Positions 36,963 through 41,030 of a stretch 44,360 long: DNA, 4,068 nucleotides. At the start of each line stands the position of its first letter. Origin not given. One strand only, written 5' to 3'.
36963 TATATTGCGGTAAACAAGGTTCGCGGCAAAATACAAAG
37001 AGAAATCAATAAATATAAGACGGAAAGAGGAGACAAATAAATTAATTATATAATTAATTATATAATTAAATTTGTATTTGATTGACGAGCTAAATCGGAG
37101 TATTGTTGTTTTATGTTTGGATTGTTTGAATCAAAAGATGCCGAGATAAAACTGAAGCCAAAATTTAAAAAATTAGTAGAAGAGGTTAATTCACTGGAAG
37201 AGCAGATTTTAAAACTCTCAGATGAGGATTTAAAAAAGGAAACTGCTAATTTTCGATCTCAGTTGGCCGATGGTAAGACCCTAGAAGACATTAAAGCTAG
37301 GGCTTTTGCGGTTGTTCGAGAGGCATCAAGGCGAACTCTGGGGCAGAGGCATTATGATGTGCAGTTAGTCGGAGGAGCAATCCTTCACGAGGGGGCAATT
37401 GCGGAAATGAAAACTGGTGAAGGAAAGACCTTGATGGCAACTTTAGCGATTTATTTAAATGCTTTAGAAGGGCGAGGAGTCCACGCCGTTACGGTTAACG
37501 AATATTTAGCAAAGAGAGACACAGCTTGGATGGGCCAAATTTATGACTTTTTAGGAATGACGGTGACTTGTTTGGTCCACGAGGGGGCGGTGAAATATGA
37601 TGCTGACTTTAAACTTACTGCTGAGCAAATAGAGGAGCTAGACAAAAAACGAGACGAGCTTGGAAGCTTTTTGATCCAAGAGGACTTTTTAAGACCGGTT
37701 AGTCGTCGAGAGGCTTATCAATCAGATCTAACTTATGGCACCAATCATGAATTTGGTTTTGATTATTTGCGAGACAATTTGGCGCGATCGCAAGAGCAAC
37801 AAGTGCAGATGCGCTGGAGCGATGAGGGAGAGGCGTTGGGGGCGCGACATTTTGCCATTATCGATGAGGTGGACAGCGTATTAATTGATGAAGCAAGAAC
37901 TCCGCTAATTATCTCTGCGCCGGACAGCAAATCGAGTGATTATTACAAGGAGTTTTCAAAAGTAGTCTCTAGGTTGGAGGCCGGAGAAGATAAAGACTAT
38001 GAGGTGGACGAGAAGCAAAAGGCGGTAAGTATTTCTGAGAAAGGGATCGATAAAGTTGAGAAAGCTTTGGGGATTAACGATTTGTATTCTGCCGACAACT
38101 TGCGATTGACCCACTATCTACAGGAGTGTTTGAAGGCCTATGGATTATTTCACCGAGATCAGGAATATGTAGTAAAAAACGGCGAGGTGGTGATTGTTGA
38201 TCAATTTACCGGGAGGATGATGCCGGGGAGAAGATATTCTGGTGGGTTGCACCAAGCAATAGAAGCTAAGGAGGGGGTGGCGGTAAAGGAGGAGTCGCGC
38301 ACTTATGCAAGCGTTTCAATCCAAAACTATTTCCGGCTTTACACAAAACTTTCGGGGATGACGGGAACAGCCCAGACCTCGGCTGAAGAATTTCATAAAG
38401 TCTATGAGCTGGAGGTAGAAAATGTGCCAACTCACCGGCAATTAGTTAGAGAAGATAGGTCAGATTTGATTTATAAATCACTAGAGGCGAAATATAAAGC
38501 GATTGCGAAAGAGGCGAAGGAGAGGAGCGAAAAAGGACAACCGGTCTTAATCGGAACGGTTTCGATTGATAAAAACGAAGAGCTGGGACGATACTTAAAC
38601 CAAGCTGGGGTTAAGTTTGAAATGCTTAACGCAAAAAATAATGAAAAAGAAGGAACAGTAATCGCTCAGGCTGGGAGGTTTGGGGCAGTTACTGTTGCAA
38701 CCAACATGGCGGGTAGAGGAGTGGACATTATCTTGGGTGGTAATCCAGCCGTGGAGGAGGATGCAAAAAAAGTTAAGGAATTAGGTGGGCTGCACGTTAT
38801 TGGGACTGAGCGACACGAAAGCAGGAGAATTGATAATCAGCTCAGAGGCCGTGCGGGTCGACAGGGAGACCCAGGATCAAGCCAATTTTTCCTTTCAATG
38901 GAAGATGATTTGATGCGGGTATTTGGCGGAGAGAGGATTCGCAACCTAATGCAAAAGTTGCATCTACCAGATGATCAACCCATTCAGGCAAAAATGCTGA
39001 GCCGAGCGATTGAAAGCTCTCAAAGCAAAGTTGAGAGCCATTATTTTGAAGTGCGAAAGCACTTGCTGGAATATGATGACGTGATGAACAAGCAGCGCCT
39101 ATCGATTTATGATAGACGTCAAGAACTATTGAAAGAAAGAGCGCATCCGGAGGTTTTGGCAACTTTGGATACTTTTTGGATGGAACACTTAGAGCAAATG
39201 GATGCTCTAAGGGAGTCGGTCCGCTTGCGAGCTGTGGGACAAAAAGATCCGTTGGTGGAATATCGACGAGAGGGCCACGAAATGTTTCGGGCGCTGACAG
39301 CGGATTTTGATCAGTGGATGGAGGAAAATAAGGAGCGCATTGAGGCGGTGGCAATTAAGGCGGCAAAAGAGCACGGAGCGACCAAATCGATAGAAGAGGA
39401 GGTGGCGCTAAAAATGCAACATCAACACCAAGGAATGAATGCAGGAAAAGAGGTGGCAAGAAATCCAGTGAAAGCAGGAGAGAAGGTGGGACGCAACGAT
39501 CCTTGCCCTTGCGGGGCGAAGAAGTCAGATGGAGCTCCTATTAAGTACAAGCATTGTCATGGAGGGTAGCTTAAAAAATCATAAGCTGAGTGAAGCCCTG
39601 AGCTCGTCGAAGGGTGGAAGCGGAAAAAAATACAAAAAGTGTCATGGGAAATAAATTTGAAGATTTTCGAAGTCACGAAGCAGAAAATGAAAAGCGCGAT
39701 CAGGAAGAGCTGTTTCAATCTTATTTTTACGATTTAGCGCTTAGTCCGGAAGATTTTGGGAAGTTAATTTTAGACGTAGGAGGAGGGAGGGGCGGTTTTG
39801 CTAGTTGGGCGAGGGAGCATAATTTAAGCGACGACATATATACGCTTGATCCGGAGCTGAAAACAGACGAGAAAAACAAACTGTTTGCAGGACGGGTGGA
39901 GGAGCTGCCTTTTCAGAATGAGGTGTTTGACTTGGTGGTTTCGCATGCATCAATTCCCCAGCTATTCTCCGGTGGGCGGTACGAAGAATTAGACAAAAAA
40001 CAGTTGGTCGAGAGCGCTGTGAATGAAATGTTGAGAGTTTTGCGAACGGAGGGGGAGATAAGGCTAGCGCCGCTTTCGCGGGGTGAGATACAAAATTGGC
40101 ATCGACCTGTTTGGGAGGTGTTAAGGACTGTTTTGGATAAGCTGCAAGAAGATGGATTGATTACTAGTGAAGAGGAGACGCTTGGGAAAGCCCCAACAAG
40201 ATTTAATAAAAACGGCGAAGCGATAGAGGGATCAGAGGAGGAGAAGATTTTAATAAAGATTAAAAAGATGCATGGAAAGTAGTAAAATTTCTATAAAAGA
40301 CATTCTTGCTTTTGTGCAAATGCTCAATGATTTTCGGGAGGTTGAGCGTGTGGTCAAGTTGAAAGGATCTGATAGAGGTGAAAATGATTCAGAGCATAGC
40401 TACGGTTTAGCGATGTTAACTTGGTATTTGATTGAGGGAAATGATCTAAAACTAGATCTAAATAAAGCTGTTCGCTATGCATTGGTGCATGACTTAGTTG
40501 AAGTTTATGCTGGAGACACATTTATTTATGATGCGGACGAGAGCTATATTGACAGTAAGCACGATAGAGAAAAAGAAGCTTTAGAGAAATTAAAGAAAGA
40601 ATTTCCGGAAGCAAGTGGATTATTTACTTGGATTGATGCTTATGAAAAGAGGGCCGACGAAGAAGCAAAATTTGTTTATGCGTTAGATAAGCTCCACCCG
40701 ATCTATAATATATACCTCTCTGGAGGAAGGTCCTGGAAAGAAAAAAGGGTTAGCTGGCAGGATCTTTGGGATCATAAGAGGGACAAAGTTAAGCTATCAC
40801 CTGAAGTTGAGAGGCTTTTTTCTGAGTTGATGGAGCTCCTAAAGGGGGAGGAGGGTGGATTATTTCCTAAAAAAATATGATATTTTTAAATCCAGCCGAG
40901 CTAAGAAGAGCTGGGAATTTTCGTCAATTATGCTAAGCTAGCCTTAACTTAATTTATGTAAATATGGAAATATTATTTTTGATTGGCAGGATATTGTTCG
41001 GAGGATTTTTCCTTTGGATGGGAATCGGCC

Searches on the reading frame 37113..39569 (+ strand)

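Call 69: search_protein_families(library=pfam, proteins=[window:37113-39569:+], max_evalue=0.0001)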
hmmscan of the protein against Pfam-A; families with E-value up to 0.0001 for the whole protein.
window:37113-39569:+ (818 aa): 4 families
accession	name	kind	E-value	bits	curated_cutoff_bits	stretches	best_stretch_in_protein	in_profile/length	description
PF07517.20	SecA_DEAD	-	4e-114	381.2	24.6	1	16-428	14-290/290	SecA DEAD-like domain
PF21090.3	P-loop_SecA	-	1.5e-77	260.3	27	2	444-548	2-106/205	SecA P-loop domain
PF01043.26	SecA_PP_bind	-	3.3e-41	140.7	23.5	1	274-384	2-110/110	SecA preprotein cross-linking domain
PF07516.18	SecA_SW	-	1.9e-37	129.7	26.7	2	623-676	1-54/200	SecA Wing and Scaffold domain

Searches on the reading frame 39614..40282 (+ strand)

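Call 69: search_protein_families(library=pfam, proteins=[window:39614-40282:+], max_evalue=0.0001)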
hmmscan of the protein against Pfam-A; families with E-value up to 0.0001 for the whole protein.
window:39614-40282:+ (222 aa): 2 families
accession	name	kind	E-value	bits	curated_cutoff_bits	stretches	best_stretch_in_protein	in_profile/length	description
PF08241.18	Methyltransf_11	-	4.5e-08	34.1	21.2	1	53-149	1-93/95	Methyltransferase domain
PF13649.12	Methyltransf_25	-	6.3e-05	24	27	0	52-147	1-97/97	Methyltransferase domain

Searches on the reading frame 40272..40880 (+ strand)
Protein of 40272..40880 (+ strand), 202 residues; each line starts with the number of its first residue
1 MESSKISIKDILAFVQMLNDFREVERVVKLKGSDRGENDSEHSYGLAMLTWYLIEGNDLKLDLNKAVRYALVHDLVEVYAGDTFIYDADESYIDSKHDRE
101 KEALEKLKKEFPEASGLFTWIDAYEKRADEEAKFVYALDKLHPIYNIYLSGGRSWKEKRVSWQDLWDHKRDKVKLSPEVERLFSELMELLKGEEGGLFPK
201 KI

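Call 69: search_protein_families(library=pfam, proteins=[window:40272-40880:+], max_evalue=0.0001)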
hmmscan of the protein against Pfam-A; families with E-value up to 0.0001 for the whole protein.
window:40272-40880:+ (202 aa): 3 families
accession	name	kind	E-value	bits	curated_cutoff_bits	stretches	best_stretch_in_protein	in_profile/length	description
PF13023.12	HD_3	-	1.3e-29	103.7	22.5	1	21-173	4-157/165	HD domain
PF12917.13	YfbR-like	-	5.8e-10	39.6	25.9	1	14-142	2-136/182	5'-deoxynucleotidase YfbR-like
PF01966.28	HD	-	1.4e-06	29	22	1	41-143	3-115/116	HD domain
